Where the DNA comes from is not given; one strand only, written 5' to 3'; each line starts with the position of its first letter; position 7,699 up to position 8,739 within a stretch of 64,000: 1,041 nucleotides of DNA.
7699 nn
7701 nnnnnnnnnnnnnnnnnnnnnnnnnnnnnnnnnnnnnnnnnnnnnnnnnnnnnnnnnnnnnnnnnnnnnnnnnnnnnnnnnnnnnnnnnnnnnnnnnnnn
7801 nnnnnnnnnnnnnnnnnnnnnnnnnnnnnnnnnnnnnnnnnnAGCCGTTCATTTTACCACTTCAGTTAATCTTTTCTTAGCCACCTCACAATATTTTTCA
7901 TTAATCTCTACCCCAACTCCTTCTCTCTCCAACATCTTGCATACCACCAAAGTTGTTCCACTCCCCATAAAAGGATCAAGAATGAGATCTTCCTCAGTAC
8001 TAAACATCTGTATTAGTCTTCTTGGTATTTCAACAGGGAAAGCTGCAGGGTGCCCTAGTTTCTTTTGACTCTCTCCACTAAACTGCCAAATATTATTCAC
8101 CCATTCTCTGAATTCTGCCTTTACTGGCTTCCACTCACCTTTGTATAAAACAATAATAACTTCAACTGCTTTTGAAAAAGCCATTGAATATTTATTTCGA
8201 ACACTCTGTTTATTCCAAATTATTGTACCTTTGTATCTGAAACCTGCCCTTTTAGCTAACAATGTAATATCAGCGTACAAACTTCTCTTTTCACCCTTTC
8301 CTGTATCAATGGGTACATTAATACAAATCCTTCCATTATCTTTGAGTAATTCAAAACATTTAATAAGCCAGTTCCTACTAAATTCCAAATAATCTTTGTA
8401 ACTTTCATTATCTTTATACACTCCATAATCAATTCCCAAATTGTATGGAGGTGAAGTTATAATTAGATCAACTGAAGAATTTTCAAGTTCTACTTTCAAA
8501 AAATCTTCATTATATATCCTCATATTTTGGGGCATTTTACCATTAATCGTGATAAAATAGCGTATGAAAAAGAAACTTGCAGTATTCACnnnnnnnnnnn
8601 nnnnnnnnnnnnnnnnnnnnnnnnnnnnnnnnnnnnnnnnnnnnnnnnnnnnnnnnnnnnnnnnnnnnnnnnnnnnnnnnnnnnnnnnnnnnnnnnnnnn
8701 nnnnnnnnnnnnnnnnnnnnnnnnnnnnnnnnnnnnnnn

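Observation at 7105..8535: PUA-like (EVE/DCD) reader domain fused to a Vsr/DUF559 endonuclease, directly downstream of an SPPY amino-methyltransferase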

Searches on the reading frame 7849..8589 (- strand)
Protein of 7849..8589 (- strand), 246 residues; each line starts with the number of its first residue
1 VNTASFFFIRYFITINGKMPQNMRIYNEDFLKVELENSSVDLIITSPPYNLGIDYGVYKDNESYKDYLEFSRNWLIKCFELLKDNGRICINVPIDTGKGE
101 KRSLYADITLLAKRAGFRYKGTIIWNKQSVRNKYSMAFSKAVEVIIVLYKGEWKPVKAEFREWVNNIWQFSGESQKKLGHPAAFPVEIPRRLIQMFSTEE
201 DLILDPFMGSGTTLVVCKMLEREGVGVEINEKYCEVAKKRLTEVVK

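Call 3: search_protein_families(library=pfam, proteins=[window:7849-8589:-], max_evalue=1)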
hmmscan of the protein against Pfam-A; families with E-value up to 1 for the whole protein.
window:7849-8589:- (246 aa): 8 families
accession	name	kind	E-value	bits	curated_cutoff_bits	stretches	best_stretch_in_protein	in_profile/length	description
PF01555.25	N6_N4_Mtase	-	1.7e-51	175.7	26.7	1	40-239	1-221/221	DNA methylase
PF01170.24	UPF0020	-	1.1e-05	25.7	22.3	2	21-52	103-134/197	RMKL-like, methyltransferase domain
PF02384.22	N6_Mtase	-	5.8e-05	23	20.4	1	21-91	105-182/311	N-6 DNA Methylase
PF07669.17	Eco57I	-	0.0016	19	25.3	1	26-93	61-135/171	Eco57I restriction-modification methylase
PF13847.12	Methyltransf_31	-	0.033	14.3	27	0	21-92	54-111/145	Methyltransferase domain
PF02086.21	MethyltransfD12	-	0.038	14.2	22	0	20-66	155-205/253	D12 class N6 adenine-specific DNA methyltransferase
PF13649.12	Methyltransf_25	-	0.057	14.6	27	0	203-242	1-42/97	Methyltransferase domain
PF09445.16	Methyltransf_15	-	0.069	13.2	22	0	30-64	62-92/165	RNA cap guanine-N2 methyltransferase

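Call 4: search_protein_families(library=padloc, proteins=[window:7849-8589:-], max_evalue=1)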
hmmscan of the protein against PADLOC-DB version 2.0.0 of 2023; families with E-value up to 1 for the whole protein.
window:7849-8589:- (246 aa): 81 families (the best 25 are shown)
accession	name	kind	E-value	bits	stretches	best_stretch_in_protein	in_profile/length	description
PDLC03353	MTase_II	-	2.6e-72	241.5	1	21-242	8-251/260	Type II methyltransferase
PDLC03350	MTase_II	-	9.8e-46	154.6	1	34-244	70-298/312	Type II methyltransferase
PDLC03371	MTase_II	-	6.4e-44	148.4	1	21-244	9-255/260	Type II methyltransferase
PDLC03299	MTase_II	-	5.5e-39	132.4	2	165-242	178-258/296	Type II methyltransferase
PDLC03320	MTase_II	-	7e-32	108.7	2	169-244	202-277/289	Type II methyltransferase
PDLC03387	MTase_II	-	1.8e-29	100.8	2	113-242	136-276/289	Type II methyltransferase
PDLC03259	MTase_II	-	9.4e-29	98.5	2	157-241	173-255/423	Type II methyltransferase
PDLC03295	MTase_II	-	2.2e-27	94.3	2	29-158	10-135/292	Type II methyltransferase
PDLC03305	MTase_II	-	1e-25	88.9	2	55-244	68-245/513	Type II methyltransferase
PDLC03283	MTase_II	-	1.8e-24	84.7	2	160-245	184-275/352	Type II methyltransferase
PDLC03216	MTase_II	-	4.8e-24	83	1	34-244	25-258/364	Type II methyltransferase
PDLC03260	MTase_II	-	2.2e-22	77.5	2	154-242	220-308/349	Type II methyltransferase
PDLC03238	MTase_II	-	1.2e-21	75.3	2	182-243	306-365/428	Type II methyltransferase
PDLC03714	oMTase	-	2.5e-21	74.3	2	166-243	182-259/279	orphan methyltransferase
PDLC03229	MTase_II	-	7e-21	72.5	1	29-245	188-404/436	Type II methyltransferase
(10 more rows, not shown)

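Call 5: search_protein_families(library=ncbifam, proteins=[window:7849-8589:-], max_evalue=1)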
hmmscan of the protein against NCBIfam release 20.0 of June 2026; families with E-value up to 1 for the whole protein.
window:7849-8589:- (246 aa): 10 families
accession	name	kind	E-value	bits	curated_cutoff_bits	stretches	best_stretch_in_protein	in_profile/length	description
NF008572.0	PRK11524.1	equivalog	1.7e-23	83.2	292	2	166-243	178-258/294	adenine-specific DNA-methyltransferase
NF050803.1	DnaMtaseCcrMCaul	equivalog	1.8e-20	73.1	830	1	34-245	17-251/350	adenine-specific DNA-methyltransferase CcrM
NF010253.0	PRK13699.1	subfamily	8.1e-16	58.4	244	1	35-244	16-208/226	DNA methyltransferase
TIGR01177.1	TIGR01177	hypoth_equivalog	1.2e-06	28.1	316.55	2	179-242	161-225/330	TIGR01177 family methyltransferase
NF040721.1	Trm14_Arch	equivalog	1.6e-06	27.5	280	2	179-233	170-225/370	tRNA (guanine(6)-N2)-methyltransferase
NF047853.1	tRm6a37MtseTrmN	equivalog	0.0065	16.2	350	1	20-98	94-174/244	tRNA(1)(Val) (adenine(37)-N(6))-methyltransferase TrmN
NF040850.1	Trm14_Thcoccales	equivalog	0.008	15.1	480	1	179-228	197-246/365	tRNA (guanine(6)-N2)-methyltransferase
NF007128.0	PRK09569.1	subfamily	0.019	13.6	344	1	95-170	39-114/437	citrate (Si)-synthase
NF043040.1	corrin_prot_MT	hypoth_equivalog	0.04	13.3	180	1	189-243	31-85/216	corrinoid protein-associated methyltransferase CpaM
TIGR02987.1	met_A_Alw26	exception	0.045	12.5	353.5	0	27-70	100-146/523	Alw26I/Eco31I/Esp3I family type II restriction adenine-specific DNA-methyltransferase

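Call 18: search_solved_structures(query=window:7849-8589:-, max_evalue=0.001)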
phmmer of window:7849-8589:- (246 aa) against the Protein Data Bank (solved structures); distinct sequences matched with E-value up to 0.001: 13.
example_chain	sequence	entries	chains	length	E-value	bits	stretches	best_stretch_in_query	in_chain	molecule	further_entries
8urk_A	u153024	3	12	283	7.9e-26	94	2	171-242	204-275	Methyltransferase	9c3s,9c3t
9c3u_A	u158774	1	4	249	2e-25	92.6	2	171-242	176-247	Methyltransferase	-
2zie_A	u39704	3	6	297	4.5e-22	81.7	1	157-243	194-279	Putative modification methylase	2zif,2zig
5hek_A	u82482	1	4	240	1.7e-16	63.4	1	35-242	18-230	Adenine specific DNA methyltransferase (DpnA)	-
1g60_A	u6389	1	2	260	1.8e-16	63.3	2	176-238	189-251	Adenine-specific Methyltransferase MboIIA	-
5hfj_A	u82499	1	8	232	1.9e-16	63.2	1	35-241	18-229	Adenine specific DNA methyltransferase (DpnA)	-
8s9m_A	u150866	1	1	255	5.7e-16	61.7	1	35-242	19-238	DNA cytosine-N4 methyltransferase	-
8s9n_A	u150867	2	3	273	7.3e-16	61.3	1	35-242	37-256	DNA cytosine-N4 methyltransferase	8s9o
6pbd_A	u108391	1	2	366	6.4e-13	51.7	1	35-245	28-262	Modification methylase CcrMI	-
1eg2_A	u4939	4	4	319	3.3e-11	46.1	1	163-242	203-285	MODIFICATION METHYLASE RSRI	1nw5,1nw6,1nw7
1nw8_A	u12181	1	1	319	7.4e-11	44.9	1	163-242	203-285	MODIFICATION METHYLASE RSRI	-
1boo_A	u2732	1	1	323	2e-08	36.9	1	179-237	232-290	PROTEIN (N-4 CYTOSINE-SPECIFIC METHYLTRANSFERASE PVU II)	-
5e71_A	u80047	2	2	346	0.00034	23.1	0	180-241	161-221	N2, N2-dimethylguanosine tRNA methyltransferase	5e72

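Call 46: find_homologous_proteins(query=window:7852-8535:-, max_evalue=1e-30)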
Query seq(228 aa) (228 aa): 1330 proteins with E <= 1e-30 among 8000 candidates; the best 120 are listed.
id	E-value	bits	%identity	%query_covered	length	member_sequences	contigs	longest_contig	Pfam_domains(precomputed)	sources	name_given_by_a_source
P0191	1.3e-147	507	100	98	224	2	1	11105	PF01170.25,PF01555.25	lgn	-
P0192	3.0e-105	369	70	100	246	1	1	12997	PF01170.25,PF01555.25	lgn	-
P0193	1.5e-104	366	69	97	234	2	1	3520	PF01170.25,PF01555.25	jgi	-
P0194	7.5e-104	364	70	96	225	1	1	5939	PF02384.23,PF01170.25,PF01555.25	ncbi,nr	ncbi:MAG TPA: site-specific DNA-methyltransferase [Candidatus Saccharimonadales bacterium]|nr:site-s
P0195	8.9e-100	351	68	96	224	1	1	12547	PF01555.25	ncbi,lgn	ncbi:site-specific DNA-methyltransferase [soil metagenome]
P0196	2.1e-99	349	65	97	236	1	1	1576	PF13847.13,PF01170.25,PF01555.25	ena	-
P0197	1.0e-98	347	65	97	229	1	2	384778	PF01170.25,PF01555.25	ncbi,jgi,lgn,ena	-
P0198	2.0e-98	346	66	98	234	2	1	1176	PF01170.25,PF01555.25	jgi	jgi:site-specific DNA-methyltransferase (adenine-specific)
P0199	6.8e-98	344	66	97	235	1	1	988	PF01555.25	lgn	-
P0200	2.2e-97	343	68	91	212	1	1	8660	PF01555.25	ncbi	-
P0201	2.7e-97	343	66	96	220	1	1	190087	PF01170.25,PF01555.25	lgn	-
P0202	3.0e-97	342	64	97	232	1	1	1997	PF01555.25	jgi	jgi:site-specific DNA-methyltransferase (adenine-specific)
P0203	4.2e-97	342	63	98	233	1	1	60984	PF02384.23,PF01555.25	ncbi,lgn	ncbi:MAG TPA: site-specific DNA-methyltransferase [Patescibacteria group bacterium]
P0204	9.0e-97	341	64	97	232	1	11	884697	PF01555.25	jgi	jgi:site-specific DNA-methyltransferase (adenine-specific)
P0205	1.6e-95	337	65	95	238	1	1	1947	PF01170.25,PF01555.25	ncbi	-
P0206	6.1e-94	332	62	95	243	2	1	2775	PF01555.25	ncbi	-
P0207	1.6e-92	327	62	97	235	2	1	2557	PF01555.25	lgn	-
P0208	7.2e-92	325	60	98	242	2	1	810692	PF01555.25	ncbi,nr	ncbi:MAG TPA: site-specific DNA-methyltransferase [Patescibacteria group bacterium]|nr:site-specific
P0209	8.5e-92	325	67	89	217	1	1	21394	PF01555.25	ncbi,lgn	-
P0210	1.1e-91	324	61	93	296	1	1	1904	PF01555.25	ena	-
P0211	4.1e-91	322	60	97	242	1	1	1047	PF01555.25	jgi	jgi:site-specific DNA-methyltransferase (adenine-specific)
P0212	8.5e-91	321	61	97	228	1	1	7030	PF01555.25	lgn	-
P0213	7.2e-90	318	65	93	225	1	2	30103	PF01555.25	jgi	jgi:site-specific DNA-methyltransferase (adenine-specific)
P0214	9.6e-87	308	58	97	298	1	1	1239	PF01170.25,PF01555.25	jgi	jgi:site-specific DNA-methyltransferase (adenine-specific)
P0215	1.3e-86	308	61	96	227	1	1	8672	PF01170.25,PF01555.25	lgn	-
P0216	6.5e-86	305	61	93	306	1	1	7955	PF01555.25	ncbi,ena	-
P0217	2.0e-85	304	62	93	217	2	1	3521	PF01170.25,PF01555.25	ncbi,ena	-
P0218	5.7e-82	292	56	97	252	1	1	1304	PF01170.25,PF01555.25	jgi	jgi:site-specific DNA-methyltransferase (adenine-specific)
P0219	2.6e-76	274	51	98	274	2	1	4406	PF01555.25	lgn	-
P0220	2.1e-75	271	52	97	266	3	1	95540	PF01555.25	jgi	jgi:site-specific DNA-methyltransferase (adenine-specific)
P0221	3.7e-75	270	68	72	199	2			PF01555.25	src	-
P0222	3.9e-75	270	50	97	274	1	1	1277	PF01555.25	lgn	-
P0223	1.0e-73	265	50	97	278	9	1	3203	PF01555.25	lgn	-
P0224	2.4e-73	264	62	83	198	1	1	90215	PF01555.25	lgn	-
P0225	8.2e-73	262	50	99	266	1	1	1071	PF01170.25,PF01555.25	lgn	-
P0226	1.1e-72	262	51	95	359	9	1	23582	PF12728.14,PF00376.30,PF01555.25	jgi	jgi:site-specific DNA-methyltransferase (adenine-specific)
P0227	3.0e-72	261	50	95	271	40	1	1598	PF01555.25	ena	-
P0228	3.4e-72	260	49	98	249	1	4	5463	PF01555.25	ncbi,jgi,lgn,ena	-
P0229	4.4e-72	260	51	95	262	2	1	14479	PF01555.25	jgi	-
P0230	2.1e-71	258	51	97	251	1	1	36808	PF01555.25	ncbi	-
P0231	2.5e-71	258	49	98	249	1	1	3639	PF01555.25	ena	-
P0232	5.8e-71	256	49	98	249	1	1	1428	PF01555.25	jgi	-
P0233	7.2e-71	256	48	97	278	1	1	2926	PF01170.25,PF01555.25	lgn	-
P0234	7.6e-71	256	48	99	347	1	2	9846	PF12728.14,PF01170.25,PF01555.25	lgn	-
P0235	9.6e-71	256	48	99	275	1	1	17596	PF01170.25,PF01555.25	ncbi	-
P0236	1.1e-70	255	48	99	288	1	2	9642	PF01555.25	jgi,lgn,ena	-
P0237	1.2e-70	255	48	99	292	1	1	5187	PF01555.25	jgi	-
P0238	1.6e-70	255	49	97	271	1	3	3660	PF01555.25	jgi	jgi:site-specific DNA-methyltransferase (adenine-specific)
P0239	2.1e-70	255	48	97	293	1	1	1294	PF01170.25,PF01555.25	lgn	-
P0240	2.1e-70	255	49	98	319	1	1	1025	PF01555.25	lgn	-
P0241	2.3e-70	254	48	96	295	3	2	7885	PF01555.25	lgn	-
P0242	2.8e-70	254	48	99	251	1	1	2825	PF01555.25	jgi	jgi:site-specific DNA-methyltransferase (adenine-specific)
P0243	3.1e-70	254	50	95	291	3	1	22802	PF01170.25,PF01555.25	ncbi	-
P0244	4.6e-70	253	51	96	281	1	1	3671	PF01555.25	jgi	jgi:site-specific DNA-methyltransferase (adenine-specific)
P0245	5.3e-70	253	49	97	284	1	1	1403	PF01170.25,PF01555.25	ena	-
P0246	8.0e-70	253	49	98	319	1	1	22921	PF01555.25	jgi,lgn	-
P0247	8.3e-70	253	45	99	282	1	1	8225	PF01555.25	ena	-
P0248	8.7e-70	253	50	96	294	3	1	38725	PF01555.25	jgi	jgi:site-specific DNA-methyltransferase (adenine-specific)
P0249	1.6e-69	252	50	97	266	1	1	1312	PF01170.25,PF01555.25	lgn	-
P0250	1.7e-69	252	49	97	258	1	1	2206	PF01555.25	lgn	-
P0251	1.9e-69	251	48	98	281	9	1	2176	PF01170.25,PF01555.25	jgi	jgi:site-specific DNA-methyltransferase (adenine-specific)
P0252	2.0e-69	251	47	96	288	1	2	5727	PF01170.25,PF01555.25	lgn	-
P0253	2.3e-69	251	48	95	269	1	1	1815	PF01555.25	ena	-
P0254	2.4e-69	251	47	97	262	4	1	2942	PF01170.25,PF01555.25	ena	-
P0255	2.4e-69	251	52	96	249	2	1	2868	PF01555.25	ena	-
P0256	2.4e-69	251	49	96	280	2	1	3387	PF01170.25,PF01555.25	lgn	-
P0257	2.6e-69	251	50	97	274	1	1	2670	PF01555.25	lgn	-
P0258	3.0e-69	251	50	98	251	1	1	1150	PF01555.25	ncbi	-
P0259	3.9e-69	250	46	100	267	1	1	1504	PF01170.25,PF01555.25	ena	-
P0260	4.7e-69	250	49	93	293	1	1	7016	PF01170.25,PF01555.25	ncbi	-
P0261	4.9e-69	250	50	92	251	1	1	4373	PF01555.25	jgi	jgi:site-specific DNA-methyltransferase (adenine-specific)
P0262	5.0e-69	250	48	98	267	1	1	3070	PF02384.23,PF01555.25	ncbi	-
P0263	5.1e-69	250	49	97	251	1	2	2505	PF01555.25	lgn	-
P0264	6.9e-69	250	48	99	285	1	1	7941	PF01555.25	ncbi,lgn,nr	ncbi:MAG: site-specific DNA-methyltransferase [Chloroflexi bacterium]|nr:site-specific DNA-methyltra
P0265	7.9e-69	249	50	97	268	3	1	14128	PF01170.25,PF01555.25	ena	-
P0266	9.0e-69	249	48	97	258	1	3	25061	PF01555.25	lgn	-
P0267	9.4e-69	249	51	91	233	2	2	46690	PF01555.25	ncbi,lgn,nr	ncbi:MAG: site-specific DNA-methyltransferase [Clostridiales bacterium]|nr:site-specific DNA-methylt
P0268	9.9e-69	249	48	99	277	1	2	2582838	PF01555.25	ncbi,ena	-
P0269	1.4e-68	249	50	97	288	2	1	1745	PF01555.25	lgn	-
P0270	2.3e-68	248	46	96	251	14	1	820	PF01555.25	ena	-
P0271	2.6e-68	248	49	96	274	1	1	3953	PF01170.25,PF01555.25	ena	-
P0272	2.8e-68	248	48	96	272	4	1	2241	PF01555.25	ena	-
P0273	3.1e-68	247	47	99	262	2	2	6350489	PF01555.25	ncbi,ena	-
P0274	3.6e-68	247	46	99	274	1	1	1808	PF01170.25,PF01555.25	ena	-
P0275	5.5e-68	247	49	98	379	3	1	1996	PF01555.25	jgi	jgi:site-specific DNA-methyltransferase (adenine-specific)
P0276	5.7e-68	247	48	99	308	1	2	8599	PF01170.25,PF01555.25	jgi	jgi:site-specific DNA-methyltransferase (adenine-specific)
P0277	5.7e-68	247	48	99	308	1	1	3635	PF01170.25,PF01555.25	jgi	jgi:site-specific DNA-methyltransferase (adenine-specific)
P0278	6.4e-68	246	47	99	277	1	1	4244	PF01555.25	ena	-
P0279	7.0e-68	246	47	97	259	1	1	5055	PF01555.25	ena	-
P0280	7.3e-68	246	49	91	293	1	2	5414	PF01555.25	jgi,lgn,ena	-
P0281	7.7e-68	246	45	99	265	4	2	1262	PF01555.25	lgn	-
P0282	8.2e-68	246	47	98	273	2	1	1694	PF01555.25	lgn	-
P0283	8.6e-68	246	49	97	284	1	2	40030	PF01170.25,PF01555.25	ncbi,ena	-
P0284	9.5e-68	246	47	98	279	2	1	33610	PF01555.25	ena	-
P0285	1.1e-67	246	48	96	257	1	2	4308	PF01555.25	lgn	-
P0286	1.2e-67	246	46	97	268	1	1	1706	PF02384.23,PF01170.25,PF01555.25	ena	-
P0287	1.4e-67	245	49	97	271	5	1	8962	PF01170.25,PF01555.25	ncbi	-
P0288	1.4e-67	245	47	99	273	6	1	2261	PF01555.25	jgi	jgi:site-specific DNA-methyltransferase (adenine-specific)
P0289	1.5e-67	245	47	98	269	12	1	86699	PF01555.25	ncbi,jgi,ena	ncbi:MAG: site-specific DNA-methyltransferase [Verrucomicrobiia bacterium]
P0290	1.5e-67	245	47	99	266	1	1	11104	PF01170.25,PF01555.25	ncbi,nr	ncbi:MAG: site-specific DNA-methyltransferase [Candidatus Aenigmarchaeota archaeon]|nr:site-specific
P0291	1.5e-67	245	47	96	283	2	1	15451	PF01555.25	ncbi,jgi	ncbi:MAG: site-specific DNA-methyltransferase [Spirochaetia bacterium]|jgi:site-specific DNA-methylt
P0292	1.7e-67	245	49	96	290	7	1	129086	PF01555.25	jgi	-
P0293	1.7e-67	245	47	99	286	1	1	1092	PF01170.25,PF01555.25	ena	-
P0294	1.8e-67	245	49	96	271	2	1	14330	PF01170.25,PF01555.25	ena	-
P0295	2.2e-67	245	48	96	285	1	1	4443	PF01555.25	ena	-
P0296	2.2e-67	245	47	96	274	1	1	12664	PF01555.25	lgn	-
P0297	2.4e-67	245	48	97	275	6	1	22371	PF01555.25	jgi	jgi:site-specific DNA-methyltransferase (adenine-specific)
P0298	2.5e-67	245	47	98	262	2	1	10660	PF01555.25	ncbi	ncbi:MAG: DNA-methyltransferase [Promethearchaeota archaeon]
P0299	2.9e-67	244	49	96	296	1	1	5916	PF01170.25,PF01555.25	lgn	-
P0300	2.9e-67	244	45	97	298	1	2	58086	PF01555.25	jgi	jgi:site-specific DNA-methyltransferase (adenine-specific)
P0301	3.2e-67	244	49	97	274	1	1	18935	PF01170.25,PF01555.25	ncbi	-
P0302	3.3e-67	244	50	96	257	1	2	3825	PF01170.25,PF01555.25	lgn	-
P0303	3.8e-67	244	51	96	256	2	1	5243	PF01555.25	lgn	-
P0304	4.0e-67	244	48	96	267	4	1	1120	PF01170.25,PF01555.25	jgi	jgi:site-specific DNA-methyltransferase (adenine-specific)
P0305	4.4e-67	244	47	98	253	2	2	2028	PF01170.25,PF01555.25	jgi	jgi:site-specific DNA-methyltransferase (adenine-specific)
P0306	4.7e-67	244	48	92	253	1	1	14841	PF01170.25,PF01555.25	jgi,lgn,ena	-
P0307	5.4e-67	243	47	97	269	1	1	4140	PF01170.25,PF01555.25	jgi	jgi:site-specific DNA-methyltransferase (adenine-specific)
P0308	6.1e-67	243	48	97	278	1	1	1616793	PF01170.25,PF01555.25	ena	-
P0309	6.2e-67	243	49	95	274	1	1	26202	PF01555.25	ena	-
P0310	7.2e-67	243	47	96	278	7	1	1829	PF01555.25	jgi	-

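Call 47: find_encoding_contigs(protein=P0191, flank=6000, max_places=3)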
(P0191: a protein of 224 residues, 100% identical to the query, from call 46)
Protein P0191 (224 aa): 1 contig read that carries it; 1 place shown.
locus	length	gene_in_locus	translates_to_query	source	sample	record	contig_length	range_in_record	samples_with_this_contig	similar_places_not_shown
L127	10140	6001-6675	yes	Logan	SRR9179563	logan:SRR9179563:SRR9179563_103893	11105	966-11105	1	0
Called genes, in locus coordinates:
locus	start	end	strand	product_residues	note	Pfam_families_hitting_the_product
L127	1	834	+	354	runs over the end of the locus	PF20706:GT4-conflict (weak), PF00534:Glycos_transf_1, PF13692:Glyco_trans_1_4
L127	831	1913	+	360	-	PF00483:NTP_transferase, PF12804:NTP_transf_3 (weak), PF22640:ManC_GMP_beta-helix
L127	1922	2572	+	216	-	PF02397:Bac_transf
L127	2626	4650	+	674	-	PF13196:DUF4012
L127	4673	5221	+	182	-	PF11967:RecO_N, PF02565:RecO_C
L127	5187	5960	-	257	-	PF09992:NAGPA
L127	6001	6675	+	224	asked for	PF01170:UPF0020 (faint), PF01555:N6_N4_Mtase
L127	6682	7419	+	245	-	PF10539:Dev_Cell_Death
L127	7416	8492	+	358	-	PF09903:DUF2130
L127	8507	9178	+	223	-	PF08241:Methyltransf_11 (weak), PF13649:Methyltransf_25 (faint)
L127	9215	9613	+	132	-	PF07883:Cupin_2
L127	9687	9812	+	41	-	-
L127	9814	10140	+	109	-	?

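Call 48: find_encoding_contigs(protein=P0192, flank=6000, max_places=3)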
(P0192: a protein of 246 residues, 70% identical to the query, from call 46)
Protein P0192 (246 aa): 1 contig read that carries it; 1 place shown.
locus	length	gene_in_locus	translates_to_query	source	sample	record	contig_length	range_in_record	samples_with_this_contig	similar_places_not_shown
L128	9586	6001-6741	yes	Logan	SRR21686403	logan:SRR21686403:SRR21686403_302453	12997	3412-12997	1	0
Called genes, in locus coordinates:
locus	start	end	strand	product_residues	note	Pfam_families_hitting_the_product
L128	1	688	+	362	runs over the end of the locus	PF00483:NTP_transferase, PF22640:ManC_GMP_beta-helix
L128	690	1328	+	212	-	PF02397:Bac_transf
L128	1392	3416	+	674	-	PF13196:DUF4012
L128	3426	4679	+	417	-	-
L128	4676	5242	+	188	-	PF11967:RecO_N, PF02565:RecO_C (weak)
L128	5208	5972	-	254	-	PF09992:NAGPA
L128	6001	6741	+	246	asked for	PF01170:UPF0020 (faint), PF01555:N6_N4_Mtase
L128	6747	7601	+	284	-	PF01878:EVE, PF06250:YhcG_C, PF01939:NucS_C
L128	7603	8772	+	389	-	PF14175:YaaC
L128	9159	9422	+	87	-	-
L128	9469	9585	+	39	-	?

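Call 49: find_encoding_contigs(protein=P0197, flank=6000, max_places=3)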
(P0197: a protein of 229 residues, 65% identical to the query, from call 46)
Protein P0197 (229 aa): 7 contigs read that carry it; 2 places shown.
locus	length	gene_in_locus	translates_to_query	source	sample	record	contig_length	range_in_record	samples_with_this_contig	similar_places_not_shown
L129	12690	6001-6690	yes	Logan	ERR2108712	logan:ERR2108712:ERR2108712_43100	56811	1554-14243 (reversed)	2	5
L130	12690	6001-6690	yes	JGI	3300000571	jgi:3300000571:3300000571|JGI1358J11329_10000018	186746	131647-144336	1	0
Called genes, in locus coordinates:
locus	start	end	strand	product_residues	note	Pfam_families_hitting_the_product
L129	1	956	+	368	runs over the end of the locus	PF20706:GT4-conflict (weak), PF00534:Glycos_transf_1, PF13692:Glyco_trans_1_4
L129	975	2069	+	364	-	PF00483:NTP_transferase, PF22640:ManC_GMP_beta-helix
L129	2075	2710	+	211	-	PF02397:Bac_transf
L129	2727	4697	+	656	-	PF13196:DUF4012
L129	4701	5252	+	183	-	PF11967:RecO_N, PF02565:RecO_C (weak)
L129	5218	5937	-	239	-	PF09992:NAGPA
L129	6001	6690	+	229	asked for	PF01170:UPF0020 (faint), PF01555:N6_N4_Mtase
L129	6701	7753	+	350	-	PF09903:DUF2130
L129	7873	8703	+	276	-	PF22807:TrAA12, PF07995:GSDH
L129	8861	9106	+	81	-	-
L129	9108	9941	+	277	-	PF12705:PDDEXK_1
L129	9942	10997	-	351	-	PF03816:LytR_cpsA_psr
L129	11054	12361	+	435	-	PF00587:tRNA-synt_2b (faint), PF03129:HGTP_anticodon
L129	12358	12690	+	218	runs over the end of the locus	-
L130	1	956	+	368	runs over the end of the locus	PF20706:GT4-conflict (weak), PF00534:Glycos_transf_1, PF13692:Glyco_trans_1_4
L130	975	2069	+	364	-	PF00483:NTP_transferase, PF22640:ManC_GMP_beta-helix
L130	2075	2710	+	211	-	PF02397:Bac_transf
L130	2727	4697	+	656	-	PF13196:DUF4012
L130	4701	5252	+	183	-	PF11967:RecO_N, PF02565:RecO_C (weak)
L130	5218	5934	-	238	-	PF09992:NAGPA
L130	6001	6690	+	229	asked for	PF01170:UPF0020 (faint), PF01555:N6_N4_Mtase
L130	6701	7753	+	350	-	PF09903:DUF2130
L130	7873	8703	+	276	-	PF22807:TrAA12, PF07995:GSDH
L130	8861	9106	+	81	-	-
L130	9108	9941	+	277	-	PF12705:PDDEXK_1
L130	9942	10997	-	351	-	PF03816:LytR_cpsA_psr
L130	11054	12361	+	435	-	PF00587:tRNA-synt_2b (faint), PF03129:HGTP_anticodon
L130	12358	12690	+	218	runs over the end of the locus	-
